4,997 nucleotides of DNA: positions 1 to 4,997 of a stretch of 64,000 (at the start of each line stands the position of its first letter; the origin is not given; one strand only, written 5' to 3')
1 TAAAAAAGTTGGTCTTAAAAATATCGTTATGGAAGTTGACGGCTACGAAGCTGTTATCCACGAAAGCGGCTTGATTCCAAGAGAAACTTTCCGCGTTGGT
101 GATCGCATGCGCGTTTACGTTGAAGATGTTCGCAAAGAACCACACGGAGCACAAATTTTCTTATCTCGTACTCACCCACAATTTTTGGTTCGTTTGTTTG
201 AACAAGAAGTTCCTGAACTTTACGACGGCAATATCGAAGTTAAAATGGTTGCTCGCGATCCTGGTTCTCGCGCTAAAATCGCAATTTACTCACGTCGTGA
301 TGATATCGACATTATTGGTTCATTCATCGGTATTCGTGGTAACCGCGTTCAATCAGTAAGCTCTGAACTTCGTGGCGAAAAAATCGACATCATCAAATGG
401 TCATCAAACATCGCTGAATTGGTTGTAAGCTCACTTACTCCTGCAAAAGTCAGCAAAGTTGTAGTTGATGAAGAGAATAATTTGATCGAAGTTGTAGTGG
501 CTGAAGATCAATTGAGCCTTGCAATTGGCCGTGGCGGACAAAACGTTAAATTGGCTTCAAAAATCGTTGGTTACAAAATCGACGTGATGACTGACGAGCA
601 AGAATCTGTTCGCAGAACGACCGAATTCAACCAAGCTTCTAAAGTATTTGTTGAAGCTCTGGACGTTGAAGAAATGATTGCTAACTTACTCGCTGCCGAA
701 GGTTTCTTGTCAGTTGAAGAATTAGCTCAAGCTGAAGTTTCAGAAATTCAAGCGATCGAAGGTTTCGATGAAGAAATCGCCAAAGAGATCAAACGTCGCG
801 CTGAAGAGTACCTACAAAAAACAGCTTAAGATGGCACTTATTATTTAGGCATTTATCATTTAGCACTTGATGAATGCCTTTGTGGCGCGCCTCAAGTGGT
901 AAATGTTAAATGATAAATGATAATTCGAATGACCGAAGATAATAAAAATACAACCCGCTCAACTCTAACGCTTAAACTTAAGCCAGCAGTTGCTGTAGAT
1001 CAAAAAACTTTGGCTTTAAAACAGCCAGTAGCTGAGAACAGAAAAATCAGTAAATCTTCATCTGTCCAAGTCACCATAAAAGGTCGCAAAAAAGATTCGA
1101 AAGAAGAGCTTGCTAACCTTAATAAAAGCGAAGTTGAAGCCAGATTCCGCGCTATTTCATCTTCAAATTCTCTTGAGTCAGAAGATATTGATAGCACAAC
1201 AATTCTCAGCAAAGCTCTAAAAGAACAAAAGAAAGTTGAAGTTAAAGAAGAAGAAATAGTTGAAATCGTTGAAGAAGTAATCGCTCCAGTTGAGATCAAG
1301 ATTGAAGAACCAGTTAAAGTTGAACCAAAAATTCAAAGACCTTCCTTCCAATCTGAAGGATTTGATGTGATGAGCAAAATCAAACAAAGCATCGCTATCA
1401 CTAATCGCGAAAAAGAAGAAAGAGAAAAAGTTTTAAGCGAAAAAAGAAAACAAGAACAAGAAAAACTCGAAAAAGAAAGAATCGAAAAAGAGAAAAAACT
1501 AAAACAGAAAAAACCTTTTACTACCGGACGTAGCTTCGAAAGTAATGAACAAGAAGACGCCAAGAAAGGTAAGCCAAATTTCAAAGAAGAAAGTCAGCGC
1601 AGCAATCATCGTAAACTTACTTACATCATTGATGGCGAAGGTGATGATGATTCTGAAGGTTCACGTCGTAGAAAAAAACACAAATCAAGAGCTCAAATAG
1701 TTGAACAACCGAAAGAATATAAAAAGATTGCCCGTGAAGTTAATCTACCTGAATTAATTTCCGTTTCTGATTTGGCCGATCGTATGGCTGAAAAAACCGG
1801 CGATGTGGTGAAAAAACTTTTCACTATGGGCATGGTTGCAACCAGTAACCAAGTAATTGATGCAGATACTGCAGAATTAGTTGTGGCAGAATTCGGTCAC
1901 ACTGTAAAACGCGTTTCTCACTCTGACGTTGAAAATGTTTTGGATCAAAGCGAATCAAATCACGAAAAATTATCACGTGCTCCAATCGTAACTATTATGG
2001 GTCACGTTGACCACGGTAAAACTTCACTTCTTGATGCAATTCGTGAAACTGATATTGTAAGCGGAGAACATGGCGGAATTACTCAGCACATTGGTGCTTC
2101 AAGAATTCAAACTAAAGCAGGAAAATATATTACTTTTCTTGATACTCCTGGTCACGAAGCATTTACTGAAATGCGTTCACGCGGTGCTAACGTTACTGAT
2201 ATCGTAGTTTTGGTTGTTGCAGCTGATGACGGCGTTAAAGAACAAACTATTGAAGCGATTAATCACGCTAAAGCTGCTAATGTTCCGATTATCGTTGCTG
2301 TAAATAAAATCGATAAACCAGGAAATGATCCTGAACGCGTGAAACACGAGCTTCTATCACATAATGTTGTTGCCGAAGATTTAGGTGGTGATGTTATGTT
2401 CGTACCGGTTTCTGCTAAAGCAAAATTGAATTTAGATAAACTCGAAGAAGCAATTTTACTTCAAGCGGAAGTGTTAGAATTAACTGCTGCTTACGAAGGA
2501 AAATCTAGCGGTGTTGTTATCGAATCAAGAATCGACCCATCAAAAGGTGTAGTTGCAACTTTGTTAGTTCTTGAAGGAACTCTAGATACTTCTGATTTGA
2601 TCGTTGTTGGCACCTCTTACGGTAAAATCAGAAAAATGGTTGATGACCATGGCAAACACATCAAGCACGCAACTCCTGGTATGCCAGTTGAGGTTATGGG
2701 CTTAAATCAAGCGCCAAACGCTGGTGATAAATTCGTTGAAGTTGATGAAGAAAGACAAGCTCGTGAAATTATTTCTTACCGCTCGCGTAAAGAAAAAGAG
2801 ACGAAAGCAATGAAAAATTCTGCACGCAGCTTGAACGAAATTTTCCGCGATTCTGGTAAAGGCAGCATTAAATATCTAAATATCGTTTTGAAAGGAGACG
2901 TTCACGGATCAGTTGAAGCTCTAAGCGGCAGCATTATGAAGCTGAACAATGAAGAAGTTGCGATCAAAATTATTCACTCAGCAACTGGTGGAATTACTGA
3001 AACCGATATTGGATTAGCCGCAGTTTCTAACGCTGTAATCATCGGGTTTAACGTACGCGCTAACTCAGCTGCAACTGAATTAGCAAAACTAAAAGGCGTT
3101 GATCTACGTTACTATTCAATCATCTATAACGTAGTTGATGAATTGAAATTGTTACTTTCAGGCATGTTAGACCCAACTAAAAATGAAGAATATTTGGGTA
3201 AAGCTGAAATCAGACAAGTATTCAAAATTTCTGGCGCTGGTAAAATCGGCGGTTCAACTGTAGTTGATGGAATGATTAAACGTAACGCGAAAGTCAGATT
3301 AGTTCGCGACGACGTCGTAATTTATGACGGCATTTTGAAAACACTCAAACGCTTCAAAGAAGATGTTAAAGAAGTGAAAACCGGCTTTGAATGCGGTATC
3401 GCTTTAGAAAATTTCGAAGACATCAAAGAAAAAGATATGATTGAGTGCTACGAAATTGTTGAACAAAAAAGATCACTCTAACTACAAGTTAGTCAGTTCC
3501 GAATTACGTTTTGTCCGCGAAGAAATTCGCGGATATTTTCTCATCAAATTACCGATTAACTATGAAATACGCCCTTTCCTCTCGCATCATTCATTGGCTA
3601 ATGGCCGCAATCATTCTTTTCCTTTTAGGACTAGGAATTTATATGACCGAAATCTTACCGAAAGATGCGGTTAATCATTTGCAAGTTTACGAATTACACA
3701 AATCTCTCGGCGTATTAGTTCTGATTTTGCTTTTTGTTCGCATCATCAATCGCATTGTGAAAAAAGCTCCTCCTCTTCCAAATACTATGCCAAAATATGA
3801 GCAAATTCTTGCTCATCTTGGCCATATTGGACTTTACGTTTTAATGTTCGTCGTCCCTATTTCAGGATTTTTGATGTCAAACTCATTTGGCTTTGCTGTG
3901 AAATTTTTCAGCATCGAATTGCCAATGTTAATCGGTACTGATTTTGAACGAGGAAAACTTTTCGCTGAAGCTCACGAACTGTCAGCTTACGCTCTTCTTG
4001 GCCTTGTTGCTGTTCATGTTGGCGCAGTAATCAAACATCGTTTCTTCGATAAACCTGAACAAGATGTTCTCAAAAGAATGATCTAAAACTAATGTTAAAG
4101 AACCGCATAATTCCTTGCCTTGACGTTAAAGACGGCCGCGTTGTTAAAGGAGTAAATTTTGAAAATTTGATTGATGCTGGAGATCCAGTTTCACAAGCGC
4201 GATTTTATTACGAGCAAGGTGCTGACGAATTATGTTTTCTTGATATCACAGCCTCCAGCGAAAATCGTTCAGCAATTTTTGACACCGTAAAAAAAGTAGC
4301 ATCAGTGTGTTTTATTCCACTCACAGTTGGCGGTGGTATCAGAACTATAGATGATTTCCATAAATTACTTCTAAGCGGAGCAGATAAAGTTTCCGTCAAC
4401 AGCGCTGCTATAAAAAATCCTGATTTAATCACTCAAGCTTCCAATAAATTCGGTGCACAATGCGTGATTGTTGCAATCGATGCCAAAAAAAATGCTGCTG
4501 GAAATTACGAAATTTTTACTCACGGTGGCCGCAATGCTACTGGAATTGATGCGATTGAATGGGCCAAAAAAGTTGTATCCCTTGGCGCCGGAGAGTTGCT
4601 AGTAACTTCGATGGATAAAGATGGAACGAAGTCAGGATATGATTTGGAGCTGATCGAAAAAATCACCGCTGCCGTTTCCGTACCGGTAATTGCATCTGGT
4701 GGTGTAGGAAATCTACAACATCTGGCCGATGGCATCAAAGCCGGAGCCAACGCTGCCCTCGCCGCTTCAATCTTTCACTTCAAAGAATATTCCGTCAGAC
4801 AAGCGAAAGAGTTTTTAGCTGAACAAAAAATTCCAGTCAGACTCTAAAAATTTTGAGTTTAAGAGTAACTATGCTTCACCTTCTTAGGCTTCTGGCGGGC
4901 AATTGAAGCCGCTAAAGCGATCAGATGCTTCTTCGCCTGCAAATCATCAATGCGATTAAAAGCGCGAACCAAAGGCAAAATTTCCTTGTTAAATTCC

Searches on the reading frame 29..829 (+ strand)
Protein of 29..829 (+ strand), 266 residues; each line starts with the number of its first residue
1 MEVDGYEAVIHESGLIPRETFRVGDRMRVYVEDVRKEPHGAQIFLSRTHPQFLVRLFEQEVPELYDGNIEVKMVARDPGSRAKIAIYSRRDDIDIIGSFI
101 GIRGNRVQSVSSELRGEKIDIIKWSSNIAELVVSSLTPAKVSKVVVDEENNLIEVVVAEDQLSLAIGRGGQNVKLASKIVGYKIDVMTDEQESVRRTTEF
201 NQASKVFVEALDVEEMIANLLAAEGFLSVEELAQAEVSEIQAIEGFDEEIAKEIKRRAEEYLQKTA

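Call 58: search_protein_families(library=pfam, proteins=[window:29-829:+], max_evalue=0.00001)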
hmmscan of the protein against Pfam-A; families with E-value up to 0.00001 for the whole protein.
window:29-829:+ (266 aa): 3 families
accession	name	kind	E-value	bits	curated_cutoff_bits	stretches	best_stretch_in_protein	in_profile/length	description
PF13184.12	KH_5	-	2.3e-25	88.9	27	1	78-145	1-68/69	NusA-like KH domain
PF07650.23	KH_2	-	1.6e-06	28.2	22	1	132-213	6-73/78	KH domain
PF14520.12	HHH_5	-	1.7e-06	28.8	27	1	218-259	16-56/57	Helix-hairpin-helix domain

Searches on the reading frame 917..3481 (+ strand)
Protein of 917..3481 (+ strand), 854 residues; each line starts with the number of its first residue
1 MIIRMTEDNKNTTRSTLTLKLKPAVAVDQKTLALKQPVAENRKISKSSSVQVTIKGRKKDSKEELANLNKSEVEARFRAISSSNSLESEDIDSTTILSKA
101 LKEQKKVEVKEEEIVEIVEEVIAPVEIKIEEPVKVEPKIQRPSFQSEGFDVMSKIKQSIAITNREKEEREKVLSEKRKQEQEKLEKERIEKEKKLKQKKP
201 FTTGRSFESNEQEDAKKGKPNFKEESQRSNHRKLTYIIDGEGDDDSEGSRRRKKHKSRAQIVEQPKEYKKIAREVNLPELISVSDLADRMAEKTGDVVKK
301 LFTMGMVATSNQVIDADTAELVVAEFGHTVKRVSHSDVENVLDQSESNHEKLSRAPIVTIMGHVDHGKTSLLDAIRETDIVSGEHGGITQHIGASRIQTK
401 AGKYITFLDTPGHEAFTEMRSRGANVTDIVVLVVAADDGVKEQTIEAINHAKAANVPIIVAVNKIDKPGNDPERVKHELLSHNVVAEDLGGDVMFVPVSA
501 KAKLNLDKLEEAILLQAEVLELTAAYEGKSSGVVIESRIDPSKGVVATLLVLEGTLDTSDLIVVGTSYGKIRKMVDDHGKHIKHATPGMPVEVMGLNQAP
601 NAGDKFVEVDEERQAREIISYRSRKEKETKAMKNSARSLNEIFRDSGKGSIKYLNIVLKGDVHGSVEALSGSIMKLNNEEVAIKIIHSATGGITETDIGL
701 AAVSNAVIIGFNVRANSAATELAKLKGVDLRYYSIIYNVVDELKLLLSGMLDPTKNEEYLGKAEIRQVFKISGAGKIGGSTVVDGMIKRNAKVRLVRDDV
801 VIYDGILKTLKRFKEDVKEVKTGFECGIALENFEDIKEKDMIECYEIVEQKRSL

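Call 58: search_protein_families(library=pfam, proteins=[window:917-3481:+], max_evalue=0.00001)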
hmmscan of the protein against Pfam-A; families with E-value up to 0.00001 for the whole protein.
window:917-3481:+ (854 aa): 6 families
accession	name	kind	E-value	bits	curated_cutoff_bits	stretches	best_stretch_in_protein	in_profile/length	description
PF11987.13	IF-2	-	1.4e-38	131.8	27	1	629-744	2-117/117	Translation-initiation factor 2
PF00009.33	GTP_EFTU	-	1.5e-33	116.4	26.5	1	356-514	4-183/188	Elongation factor Tu GTP binding domain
PF22042.2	EF-G_D2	-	2.3e-24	85.7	27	1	531-608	3-83/84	Elongation factor G domain 2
PF04760.21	IF2_N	-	1.1e-12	48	25.3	1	279-329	2-53/53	Translation initiation factor IF-2, N-terminal region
PF01926.29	MMR_HSR1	-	6.2e-11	42.9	21.9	1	358-464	2-113/113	50S ribosome-binding GTPase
PF03144.31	GTP_EFTU_D2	-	7.3e-07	30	30.3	0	775-832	1-60/73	Elongation factor Tu domain 2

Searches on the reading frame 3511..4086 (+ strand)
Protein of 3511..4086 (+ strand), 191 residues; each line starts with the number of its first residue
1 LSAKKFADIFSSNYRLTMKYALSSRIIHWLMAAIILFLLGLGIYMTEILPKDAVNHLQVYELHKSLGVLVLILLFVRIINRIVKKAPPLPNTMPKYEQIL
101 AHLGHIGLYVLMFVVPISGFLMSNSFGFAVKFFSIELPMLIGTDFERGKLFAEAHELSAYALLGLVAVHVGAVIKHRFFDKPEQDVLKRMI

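Call 58: search_protein_families(library=pfam, proteins=[window:3511-4086:+], max_evalue=0.00001)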
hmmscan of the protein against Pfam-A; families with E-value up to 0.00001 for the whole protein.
window:3511-4086:+ (191 aa): 2 families
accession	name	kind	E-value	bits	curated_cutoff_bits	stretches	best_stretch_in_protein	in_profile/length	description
PF01292.26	Ni_hydr_CYTB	-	3.7e-32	112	30.1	1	20-191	2-177/179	Prokaryotic cytochrome b561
PF14358.11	DUF4405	-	7e-06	26.9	26.7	0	107-172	5-64/66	Domain of unknown function (DUF4405)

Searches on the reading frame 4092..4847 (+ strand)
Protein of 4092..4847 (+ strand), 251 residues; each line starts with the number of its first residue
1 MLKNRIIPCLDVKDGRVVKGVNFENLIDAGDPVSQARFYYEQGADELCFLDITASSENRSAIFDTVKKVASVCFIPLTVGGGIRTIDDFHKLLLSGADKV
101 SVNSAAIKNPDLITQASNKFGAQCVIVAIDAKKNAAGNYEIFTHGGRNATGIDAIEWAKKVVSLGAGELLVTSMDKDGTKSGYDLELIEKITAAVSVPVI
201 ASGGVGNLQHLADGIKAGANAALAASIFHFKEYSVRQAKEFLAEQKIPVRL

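Call 58: search_protein_families(library=pfam, proteins=[window:4092-4847:+], max_evalue=0.00001)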
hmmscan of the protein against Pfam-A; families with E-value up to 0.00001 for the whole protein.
window:4092-4847:+ (251 aa): 4 families
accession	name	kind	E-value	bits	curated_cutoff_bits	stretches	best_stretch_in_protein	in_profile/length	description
PF00977.27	His_biosynth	-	3.6e-87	292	23.6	1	5-233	1-227/228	Histidine biosynthesis protein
PF03060.21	NMO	-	2.4e-09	37.5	28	1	121-228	113-225/331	Nitronate monooxygenase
PF01207.24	Dus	-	1.5e-07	31.3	20.4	0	59-119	169-229/311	Dihydrouridine synthase (Dus)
PF02581.23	TMP-TENI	-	1.4e-06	28.3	27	0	163-221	118-173/180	Thiamine monophosphate synthase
